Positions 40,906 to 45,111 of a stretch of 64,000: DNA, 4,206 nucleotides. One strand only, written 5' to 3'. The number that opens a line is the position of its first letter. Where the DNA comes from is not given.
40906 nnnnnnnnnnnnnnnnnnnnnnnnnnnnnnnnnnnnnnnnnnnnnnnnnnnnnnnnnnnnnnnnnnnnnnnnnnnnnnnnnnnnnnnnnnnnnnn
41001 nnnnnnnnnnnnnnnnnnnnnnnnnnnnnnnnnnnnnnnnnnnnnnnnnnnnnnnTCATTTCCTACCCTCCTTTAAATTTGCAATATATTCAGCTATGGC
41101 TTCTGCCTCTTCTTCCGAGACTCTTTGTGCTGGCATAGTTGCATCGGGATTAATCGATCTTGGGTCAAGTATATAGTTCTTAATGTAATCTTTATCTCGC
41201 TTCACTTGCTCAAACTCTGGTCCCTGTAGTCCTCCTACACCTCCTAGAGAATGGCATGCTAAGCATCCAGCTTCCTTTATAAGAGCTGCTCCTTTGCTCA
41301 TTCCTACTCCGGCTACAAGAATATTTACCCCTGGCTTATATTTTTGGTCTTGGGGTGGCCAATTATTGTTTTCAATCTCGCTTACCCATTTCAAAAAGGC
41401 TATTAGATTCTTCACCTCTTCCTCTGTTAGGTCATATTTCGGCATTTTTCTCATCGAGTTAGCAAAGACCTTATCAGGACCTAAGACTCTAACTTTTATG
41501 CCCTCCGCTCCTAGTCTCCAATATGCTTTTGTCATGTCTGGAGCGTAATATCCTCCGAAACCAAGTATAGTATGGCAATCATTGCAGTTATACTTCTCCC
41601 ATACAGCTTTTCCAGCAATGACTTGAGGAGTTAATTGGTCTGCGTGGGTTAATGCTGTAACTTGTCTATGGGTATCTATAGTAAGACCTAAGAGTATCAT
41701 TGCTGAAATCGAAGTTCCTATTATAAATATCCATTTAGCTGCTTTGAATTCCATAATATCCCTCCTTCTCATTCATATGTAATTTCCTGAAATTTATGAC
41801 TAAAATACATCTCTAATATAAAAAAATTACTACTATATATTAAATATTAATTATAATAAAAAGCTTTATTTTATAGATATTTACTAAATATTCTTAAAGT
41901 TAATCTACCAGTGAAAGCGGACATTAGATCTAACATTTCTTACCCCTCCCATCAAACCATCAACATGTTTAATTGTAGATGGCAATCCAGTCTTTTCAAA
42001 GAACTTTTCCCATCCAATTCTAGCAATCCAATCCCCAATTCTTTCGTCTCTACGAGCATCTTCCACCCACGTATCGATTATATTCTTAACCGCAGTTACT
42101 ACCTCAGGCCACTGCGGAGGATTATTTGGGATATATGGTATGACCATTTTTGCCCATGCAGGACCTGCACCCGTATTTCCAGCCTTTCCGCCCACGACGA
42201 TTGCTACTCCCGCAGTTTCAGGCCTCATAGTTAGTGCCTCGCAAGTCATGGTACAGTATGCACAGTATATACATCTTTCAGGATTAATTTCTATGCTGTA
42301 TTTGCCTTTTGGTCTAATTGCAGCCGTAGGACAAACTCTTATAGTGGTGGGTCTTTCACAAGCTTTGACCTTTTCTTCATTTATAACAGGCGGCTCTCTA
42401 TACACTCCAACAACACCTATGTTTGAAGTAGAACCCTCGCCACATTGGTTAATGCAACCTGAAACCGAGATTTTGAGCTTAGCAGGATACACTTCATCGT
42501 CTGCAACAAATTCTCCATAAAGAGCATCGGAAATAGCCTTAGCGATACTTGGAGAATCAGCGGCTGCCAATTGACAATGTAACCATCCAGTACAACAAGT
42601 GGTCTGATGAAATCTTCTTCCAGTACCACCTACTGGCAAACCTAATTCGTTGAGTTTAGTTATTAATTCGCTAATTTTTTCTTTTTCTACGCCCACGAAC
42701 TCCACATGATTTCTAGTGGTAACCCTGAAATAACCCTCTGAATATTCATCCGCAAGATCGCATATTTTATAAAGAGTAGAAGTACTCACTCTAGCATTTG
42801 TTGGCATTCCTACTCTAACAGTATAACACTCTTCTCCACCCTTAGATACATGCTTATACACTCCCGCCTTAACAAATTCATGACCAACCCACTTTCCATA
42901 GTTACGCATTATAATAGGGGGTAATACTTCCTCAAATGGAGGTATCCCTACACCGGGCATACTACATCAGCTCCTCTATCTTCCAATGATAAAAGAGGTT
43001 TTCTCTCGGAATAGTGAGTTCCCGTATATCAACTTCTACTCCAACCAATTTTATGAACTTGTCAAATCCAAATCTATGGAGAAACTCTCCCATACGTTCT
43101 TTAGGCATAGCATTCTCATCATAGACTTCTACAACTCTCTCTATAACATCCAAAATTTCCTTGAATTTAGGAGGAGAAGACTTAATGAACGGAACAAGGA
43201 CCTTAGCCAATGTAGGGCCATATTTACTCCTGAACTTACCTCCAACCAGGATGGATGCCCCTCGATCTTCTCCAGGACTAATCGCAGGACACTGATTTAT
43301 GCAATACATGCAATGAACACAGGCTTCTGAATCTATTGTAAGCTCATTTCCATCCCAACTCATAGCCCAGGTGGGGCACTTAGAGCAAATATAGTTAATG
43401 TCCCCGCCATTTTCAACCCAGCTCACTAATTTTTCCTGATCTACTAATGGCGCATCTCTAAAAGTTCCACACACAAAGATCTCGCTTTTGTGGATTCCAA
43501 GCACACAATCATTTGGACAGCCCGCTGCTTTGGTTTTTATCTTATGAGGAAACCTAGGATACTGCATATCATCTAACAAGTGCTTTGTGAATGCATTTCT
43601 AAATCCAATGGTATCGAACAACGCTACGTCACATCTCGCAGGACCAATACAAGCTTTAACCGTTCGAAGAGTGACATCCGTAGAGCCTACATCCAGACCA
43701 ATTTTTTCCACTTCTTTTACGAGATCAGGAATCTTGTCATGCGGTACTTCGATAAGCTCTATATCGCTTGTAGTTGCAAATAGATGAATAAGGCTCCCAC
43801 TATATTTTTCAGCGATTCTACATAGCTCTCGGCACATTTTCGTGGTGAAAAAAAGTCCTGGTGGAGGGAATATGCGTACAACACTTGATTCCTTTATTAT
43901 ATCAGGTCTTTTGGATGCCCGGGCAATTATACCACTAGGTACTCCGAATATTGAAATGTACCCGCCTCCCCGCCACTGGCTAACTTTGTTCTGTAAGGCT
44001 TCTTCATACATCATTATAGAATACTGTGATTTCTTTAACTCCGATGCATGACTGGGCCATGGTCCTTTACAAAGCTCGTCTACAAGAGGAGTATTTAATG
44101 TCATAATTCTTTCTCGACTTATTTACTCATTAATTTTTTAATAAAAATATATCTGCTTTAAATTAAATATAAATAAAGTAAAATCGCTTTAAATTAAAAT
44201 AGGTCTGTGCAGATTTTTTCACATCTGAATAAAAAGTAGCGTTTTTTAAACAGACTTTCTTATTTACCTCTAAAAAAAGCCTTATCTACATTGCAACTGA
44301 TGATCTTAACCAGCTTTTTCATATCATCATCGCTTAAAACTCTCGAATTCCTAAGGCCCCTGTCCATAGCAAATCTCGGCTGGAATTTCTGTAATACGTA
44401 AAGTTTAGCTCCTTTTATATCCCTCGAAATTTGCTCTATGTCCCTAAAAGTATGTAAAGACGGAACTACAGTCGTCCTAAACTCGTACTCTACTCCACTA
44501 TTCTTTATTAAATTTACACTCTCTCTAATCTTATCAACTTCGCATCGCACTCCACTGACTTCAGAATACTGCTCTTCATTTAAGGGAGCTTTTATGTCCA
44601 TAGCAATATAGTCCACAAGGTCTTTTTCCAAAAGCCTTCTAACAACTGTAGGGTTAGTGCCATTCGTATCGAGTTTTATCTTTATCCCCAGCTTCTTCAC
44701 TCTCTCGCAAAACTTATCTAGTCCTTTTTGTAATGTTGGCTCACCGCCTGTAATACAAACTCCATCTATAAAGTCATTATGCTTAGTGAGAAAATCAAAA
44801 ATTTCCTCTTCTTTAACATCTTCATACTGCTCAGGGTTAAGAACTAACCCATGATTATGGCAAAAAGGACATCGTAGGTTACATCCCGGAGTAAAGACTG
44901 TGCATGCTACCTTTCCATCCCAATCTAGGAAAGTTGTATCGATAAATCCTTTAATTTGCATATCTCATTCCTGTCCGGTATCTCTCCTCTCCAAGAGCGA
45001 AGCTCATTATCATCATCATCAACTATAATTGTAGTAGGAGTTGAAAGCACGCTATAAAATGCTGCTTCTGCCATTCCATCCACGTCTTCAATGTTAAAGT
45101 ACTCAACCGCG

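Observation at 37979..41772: Archaeal cNOR-type operon with non-canonical accessory genes (norC*-norB-cupin-Zn ribbon-3x4TM) and no norQ/norD in the window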

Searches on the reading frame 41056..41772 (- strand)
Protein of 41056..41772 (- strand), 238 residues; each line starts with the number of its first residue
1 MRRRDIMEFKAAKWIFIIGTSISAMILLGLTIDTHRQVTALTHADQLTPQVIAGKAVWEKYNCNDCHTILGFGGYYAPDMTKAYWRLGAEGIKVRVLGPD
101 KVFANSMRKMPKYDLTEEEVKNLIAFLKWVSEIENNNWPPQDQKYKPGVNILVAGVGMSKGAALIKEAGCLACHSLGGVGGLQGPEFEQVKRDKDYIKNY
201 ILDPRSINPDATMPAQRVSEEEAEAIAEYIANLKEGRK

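Call 3: search_protein_families(library=pfam, proteins=[window:41056-41772:-], max_evalue=0.01)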
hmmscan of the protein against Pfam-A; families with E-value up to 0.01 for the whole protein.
window:41056-41772:- (238 aa): 4 families
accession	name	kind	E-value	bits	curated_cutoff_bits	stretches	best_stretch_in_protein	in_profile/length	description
PF00034.26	Cytochrom_C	-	4e-18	67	21.3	2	53-130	3-89/90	Cytochrome c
PF13442.11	Cytochrome_CBB3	-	3.2e-17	63.1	27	2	159-230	4-68/68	Cytochrome C oxidase, cbb3-type, subunit III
PF22085.1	NorB_cytochrome_c-like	-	6e-07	30.4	29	1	50-93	17-60/181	Nitric oxide reductase subunit B, cytochrome c-like domain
PF02433.20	FixO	-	6.7e-05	22.9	29.6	0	17-68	16-67/219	Cytochrome C oxidase, mono-heme subunit/FixO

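Call 4: search_protein_families(library=ncbifam, proteins=[window:41056-41772:-], max_evalue=0.01)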
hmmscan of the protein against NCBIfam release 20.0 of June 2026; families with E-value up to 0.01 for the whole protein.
window:41056-41772:- (238 aa): 13 families
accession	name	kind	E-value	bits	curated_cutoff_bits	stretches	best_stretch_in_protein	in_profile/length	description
TIGR04485.1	thiosulf_SoxX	equivalog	6.3e-14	52.4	61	2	167-231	2-76/78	sulfur oxidation c-type cytochrome SoxX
TIGR02603.1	CxxCH_TIGR02603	domain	3.8e-12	46.4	68.15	2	159-206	4-52/134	putative heme-binding domain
NF045774.1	cytochro_C551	exception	3.5e-11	43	118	1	161-234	41-110/110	cytochrome c551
NF045773.1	cytochro_C550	exception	5.8e-11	42.4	125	1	165-231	55-117/118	cytochrome c550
NF040971.1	cytc_ExtS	equivalog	8.7e-09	35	100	1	49-128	76-148/262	selenite/tellurite reduction operon c-type cytochrome lipoprotein ExtS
NF050122.1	bc1_QcrC_actin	exception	1.2e-06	28.1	200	1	50-135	135-216/253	cytochrome bc1 complex diheme cytochrome c subunit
TIGR00782.1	ccoP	equivalog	4.4e-06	26.2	179.95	1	52-234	108-282/285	cytochrome-c oxidase, cbb3-type subunit III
NF011054.0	PRK14486.1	equivalog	2.3e-05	24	447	1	9-68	12-68/294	putative bifunctional cbb3-type cytochrome c oxidase subunit II/cytochrome c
NF052248.1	SorU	equivalog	4.2e-05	23.7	100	0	169-230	12-72/72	SorU family sulfite dehydrogenase c-type cytochrome subunit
NF011055.0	PRK14487.1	subfamily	5.5e-05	22.8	218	0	17-68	22-73/212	cbb3-type cytochrome c oxidase subunit II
TIGR04494.1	c550_PedF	equivalog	0.0011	18.9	122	0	54-108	54-97/133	cytochrome c-550 PedF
NF052246.1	SorB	equivalog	0.0021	18.1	93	0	137-176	7-34/80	SorB family sulfite dehydrogenase c-type cytochrome subunit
TIGR00372.1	cas4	equivalog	0.0025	17.6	65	1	102-146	123-166/180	CRISPR-associated protein Cas4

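Call 47: search_solved_structures(query=window:41056-41772:-, max_evalue=0.001, show_alignments=2)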
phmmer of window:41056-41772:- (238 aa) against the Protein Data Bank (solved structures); distinct sequences matched with E-value up to 0.001: 4.
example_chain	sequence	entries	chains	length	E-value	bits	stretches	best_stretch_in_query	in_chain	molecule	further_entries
4xyd_B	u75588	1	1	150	3e-22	82.6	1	4-142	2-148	NorC-like protein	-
3o0r_C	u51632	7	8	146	3.1e-22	82.6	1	12-142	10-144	Nitric oxide reductase subunit C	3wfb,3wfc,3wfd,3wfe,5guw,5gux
3ayf_A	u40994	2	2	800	0.00028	23.8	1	50-140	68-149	Nitric oxide reductase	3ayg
5aur_A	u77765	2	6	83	0.00049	23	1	164-234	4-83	Cytochrome c-552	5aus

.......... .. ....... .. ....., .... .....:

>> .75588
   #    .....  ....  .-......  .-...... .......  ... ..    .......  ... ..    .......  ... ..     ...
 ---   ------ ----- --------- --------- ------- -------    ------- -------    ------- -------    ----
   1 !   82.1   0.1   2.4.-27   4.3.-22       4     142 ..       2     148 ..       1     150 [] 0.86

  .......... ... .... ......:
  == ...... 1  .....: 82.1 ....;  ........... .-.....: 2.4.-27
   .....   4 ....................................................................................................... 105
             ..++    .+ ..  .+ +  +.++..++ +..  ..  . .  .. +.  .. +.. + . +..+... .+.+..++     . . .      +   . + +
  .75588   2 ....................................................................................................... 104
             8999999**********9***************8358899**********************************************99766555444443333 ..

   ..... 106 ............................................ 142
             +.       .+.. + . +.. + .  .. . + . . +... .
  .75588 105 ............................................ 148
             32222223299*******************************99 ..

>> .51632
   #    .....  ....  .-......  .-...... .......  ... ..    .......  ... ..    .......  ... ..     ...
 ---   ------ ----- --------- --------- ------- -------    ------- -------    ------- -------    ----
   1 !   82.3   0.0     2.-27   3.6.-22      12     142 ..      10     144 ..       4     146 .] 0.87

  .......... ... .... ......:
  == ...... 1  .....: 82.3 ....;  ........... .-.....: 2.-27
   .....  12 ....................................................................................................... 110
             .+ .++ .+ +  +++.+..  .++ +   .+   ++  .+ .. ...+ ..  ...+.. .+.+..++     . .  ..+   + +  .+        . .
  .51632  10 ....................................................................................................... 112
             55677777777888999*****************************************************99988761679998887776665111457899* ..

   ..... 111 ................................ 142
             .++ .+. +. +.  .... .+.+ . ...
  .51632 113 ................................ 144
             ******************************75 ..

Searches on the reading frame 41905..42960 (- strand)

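Call 3: search_protein_families(library=pfam, proteins=[window:41905-42960:-], max_evalue=0.01)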
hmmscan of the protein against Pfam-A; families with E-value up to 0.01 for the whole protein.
window:41905-42960:- (351 aa): 4 families
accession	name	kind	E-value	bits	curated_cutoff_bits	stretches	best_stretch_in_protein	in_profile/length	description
PF01077.27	NIR_SIR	-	1.1e-30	106.6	27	1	117-326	5-152/158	Nitrite and sulphite reductase 4Fe-4S domain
PF03460.22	NIR_SIR_ferr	-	7.9e-17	61.2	24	1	37-105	1-68/69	Nitrite/Sulfite reductase ferredoxin-like half domain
PF00037.32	Fer4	-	0.0012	19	21.1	0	223-240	1-18/24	4Fe-4S binding domain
PF14697.11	Fer4_21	-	0.002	18.7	35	0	224-242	2-20/59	4Fe-4S dicluster domain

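Call 4: search_protein_families(library=ncbifam, proteins=[window:41905-42960:-], max_evalue=0.01)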
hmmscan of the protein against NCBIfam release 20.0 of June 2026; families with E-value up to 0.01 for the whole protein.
window:41905-42960:- (351 aa): 29 families (the best 25 are shown)
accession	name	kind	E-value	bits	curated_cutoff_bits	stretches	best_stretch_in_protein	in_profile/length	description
TIGR02066.1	dsrB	equivalog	1.3e-116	389.4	341.5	1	16-337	1-324/341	dissimilatory-type sulfite reductase subunit beta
TIGR02064.1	dsrA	equivalog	4.9e-44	150.8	392.85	1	41-332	77-374/402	dissimilatory-type sulfite reductase subunit alpha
TIGR02912.1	sulfite_red_C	equivalog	5.1e-14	52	324.1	1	35-323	12-295/314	sulfite reductase subunit C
NF007126.0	PRK09567.1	equivalog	4.8e-13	48.1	523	1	32-186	364-508/595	NirA family protein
NF010029.0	PRK13504.1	equivalog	1.3e-11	43.6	457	2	48-107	82-140/575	NADPH-dependent assimilatory sulfite reductase hemoprotein subunit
TIGR02374.1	nitri_red_nirB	equivalog_domain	3.9e-11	42.1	578.35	1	56-186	569-693/794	nitrite reductase large subunit NirB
NF007125.0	PRK09566.1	equivalog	1.8e-10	39.8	594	1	50-186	326-455/513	ferredoxin--nitrite reductase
TIGR02041.1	CysI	equivalog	2.8e-09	36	756.55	1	48-151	64-166/541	assimilatory sulfite reductase (NADPH) hemoprotein subunit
TIGR02435.1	CobG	equivalog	4.8e-08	32.4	234.8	1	46-108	18-78/388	precorrin-3B synthase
NF011565.0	PRK14989.1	subfamily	9.8e-08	30.5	883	1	55-185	573-697/847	nitrite reductase large subunit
NF045797.1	DsrO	equivalog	1.9e-05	24.2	200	1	200-240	105-145/235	sulfate reduction electron transfer complex DsrMKJOP subunit DsrO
NF007382.0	PRK09898.1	equivalog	2.2e-05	24.1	213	1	192-242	117-168/208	ferredoxin-like protein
TIGR02951.1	DMSO_dmsB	equivalog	3.7e-05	23.8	214.1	1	200-241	66-108/161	DMSO/selenate family reductase complex B subunit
TIGR03287.1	methan_mark_16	hypoth_equivalog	5.5e-05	21.8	363.95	1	191-250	297-352/391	methanogenesis marker 16 metalloprotein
TIGR02042.1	sir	equivalog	6.7e-05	21.2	731.5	0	57-111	80-135/581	sulfite reductase, ferredoxin dependent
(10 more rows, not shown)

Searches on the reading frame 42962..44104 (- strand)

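Call 3: search_protein_families(library=pfam, proteins=[window:42962-44104:-], max_evalue=0.01)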
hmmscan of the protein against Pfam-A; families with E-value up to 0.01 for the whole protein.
window:42962-44104:- (380 aa): 7 families
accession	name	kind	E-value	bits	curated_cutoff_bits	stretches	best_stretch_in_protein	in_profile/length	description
PF01077.27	NIR_SIR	-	3.2e-27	95.3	27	1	145-358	4-154/158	Nitrite and sulphite reductase 4Fe-4S domain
PF03460.22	NIR_SIR_ferr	-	2e-07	31.1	24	1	75-134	11-68/69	Nitrite/Sulfite reductase ferredoxin-like half domain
PF12837.12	Fer4_6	-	0.00016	21.9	25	1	256-274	3-21/24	4Fe-4S binding domain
PF13237.11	Fer4_10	-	0.00053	20.3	25.5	1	254-273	34-53/53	4Fe-4S dicluster domain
PF00037.32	Fer4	-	0.00066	19.8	21.1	1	256-273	2-19/24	4Fe-4S binding domain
PF12797.12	Fer4_2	-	0.00079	19.7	24.5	1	256-274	4-22/22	4Fe-4S binding domain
PF13187.11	Fer4_9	-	0.0027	18.1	27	1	240-274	8-49/52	4Fe-4S dicluster domain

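Call 4: search_protein_families(library=ncbifam, proteins=[window:42962-44104:-], max_evalue=0.01)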
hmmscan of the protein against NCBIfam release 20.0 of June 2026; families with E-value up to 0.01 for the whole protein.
window:42962-44104:- (380 aa): 16 families
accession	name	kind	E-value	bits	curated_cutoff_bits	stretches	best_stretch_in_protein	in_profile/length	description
TIGR02064.1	dsrA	equivalog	1.9e-99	333.3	392.85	1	9-377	2-390/402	dissimilatory-type sulfite reductase subunit alpha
TIGR02066.1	dsrB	equivalog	3.9e-52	177.4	341.5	1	75-360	32-317/341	dissimilatory-type sulfite reductase subunit beta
TIGR02912.1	sulfite_red_C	equivalog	1.5e-19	70.2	324.1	1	77-364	26-306/314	sulfite reductase subunit C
NF007125.0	PRK09566.1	equivalog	5.8e-08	31.6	594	1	89-201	336-443/513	ferredoxin--nitrite reductase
NF007126.0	PRK09567.1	equivalog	4.4e-07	28.4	523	1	87-201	387-496/595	NirA family protein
TIGR02374.1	nitri_red_nirB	equivalog_domain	7.4e-07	28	578.35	1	70-201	555-681/794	nitrite reductase large subunit NirB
NF010029.0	PRK13504.1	equivalog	4e-06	25.4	457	1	90-201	379-490/575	NADPH-dependent assimilatory sulfite reductase hemoprotein subunit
NF011565.0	PRK14989.1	subfamily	9.3e-06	23.9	883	1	85-201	575-686/847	nitrite reductase large subunit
NF058577.1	FdxA_fam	equivalog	0.00022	21.4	65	1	241-274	17-50/52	4Fe-4S ferredoxin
NF041715.1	arsenate_red_ArrB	equivalog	0.0012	18.4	450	0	237-273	63-100/233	arsenate respiratory reductase iron-sulfur subunit ArrB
TIGR04041.1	activase_YjjW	hypoth_equivalog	0.0013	18.2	250.2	1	241-276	51-86/276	YjjW family glycine radical enzyme activase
TIGR02041.1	CysI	equivalog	0.0027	16.2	756.55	0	114-201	379-467/541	assimilatory sulfite reductase (NADPH) hemoprotein subunit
NF010369.0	PRK13795.1-4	equivalog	0.0051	15.1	1086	1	240-275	585-622/633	hypothetical protein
TIGR02951.1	DMSO_dmsB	equivalog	0.0052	16.8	214.1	1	240-277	73-112/161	DMSO/selenate family reductase complex B subunit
NF005503.0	PRK07118.1-2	equivalog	0.0061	15.9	252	1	241-274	148-181/292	RnfABCDGE type electron transport complex subunit B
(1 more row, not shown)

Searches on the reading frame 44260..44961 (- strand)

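Call 3: search_protein_families(library=pfam, proteins=[window:44260-44961:-], max_evalue=0.01)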
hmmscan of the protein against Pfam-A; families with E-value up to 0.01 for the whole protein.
window:44260-44961:- (233 aa): 2 families
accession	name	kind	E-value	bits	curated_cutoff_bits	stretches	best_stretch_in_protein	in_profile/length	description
PF04055.27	Radical_SAM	-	1.8e-23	84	29.5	1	22-178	2-162/166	Radical SAM superfamily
PF13353.11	Fer4_12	-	8.2e-10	39.6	22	1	18-134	6-124/137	4Fe-4S single cluster domain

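Call 4: search_protein_families(library=ncbifam, proteins=[window:44260-44961:-], max_evalue=0.01)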
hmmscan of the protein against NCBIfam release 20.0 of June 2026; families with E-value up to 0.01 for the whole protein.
window:44260-44961:- (233 aa): 59 families (the best 25 are shown)
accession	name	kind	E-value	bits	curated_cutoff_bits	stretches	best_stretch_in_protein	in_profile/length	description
TIGR02495.1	NrdG2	equivalog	3.1e-64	215.9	131.15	1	3-193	2-192/193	anaerobic ribonucleoside-triphosphate reductase activating protein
TIGR02493.1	PFLA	equivalog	8e-21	74.5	231.75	1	20-180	18-181/235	pyruvate formate-lyase-activating protein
TIGR04041.1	activase_YjjW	hypoth_equivalog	1.7e-18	67.1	250.2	1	47-221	91-265/276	YjjW family glycine radical enzyme activase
TIGR03963.1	rSAM_QueE_Clost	equivalog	5e-15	55.8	260.1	1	16-128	18-127/219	putative 7-carboxy-7-deazaguanine synthase QueE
TIGR02668.1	moaA_archaeal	equivalog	1.4e-14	53.8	325.25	1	23-158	16-149/303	GTP 3',8-cyclase MoaA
TIGR02666.1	moaA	equivalog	4.7e-14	52.1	284.05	1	24-158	17-156/336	GTP 3',8-cyclase MoaA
NF001199.0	PRK00164.2-1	equivalog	4.4e-13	49.1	231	1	24-153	19-146/308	GTP 3',8-cyclase MoaA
NF038283.1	viperin_w_prok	equivalog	2.1e-11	43.5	180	1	23-193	8-189/281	viperin family antiviral radical SAM protein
TIGR02494.1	PFLE_PFLC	subfamily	1.3e-10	41.1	174.35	1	67-171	126-227/293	glycyl-radical enzyme activating protein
NF045574.1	sacti_mat_StsB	exception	1.9e-10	40.2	625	1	22-183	101-257/466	StsB family radical SAM/SPASM domain sactipeptide maturase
NF008356.0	PRK11145.1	equivalog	2e-10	40.4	375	1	20-169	23-174/246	pyruvate formate lyase 1-activating protein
TIGR04545.1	rSAM_ahbD_hemeb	equivalog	3e-10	40.1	500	1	23-190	6-172/339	heme b synthase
TIGR02491.1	NrdG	equivalog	7.5e-10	38.9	126.1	1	9-93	8-92/154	anaerobic ribonucleoside-triphosphate reductase activating protein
TIGR04317.1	W_rSAM_matur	equivalog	2.5e-09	36.7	380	1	24-146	11-134/349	tungsten cofactor oxidoreductase radical SAM maturase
TIGR03365.1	Bsubt_queE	equivalog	1.2e-08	34.8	206.1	1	20-103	25-111/238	7-carboxy-7-deazaguanine synthase QueE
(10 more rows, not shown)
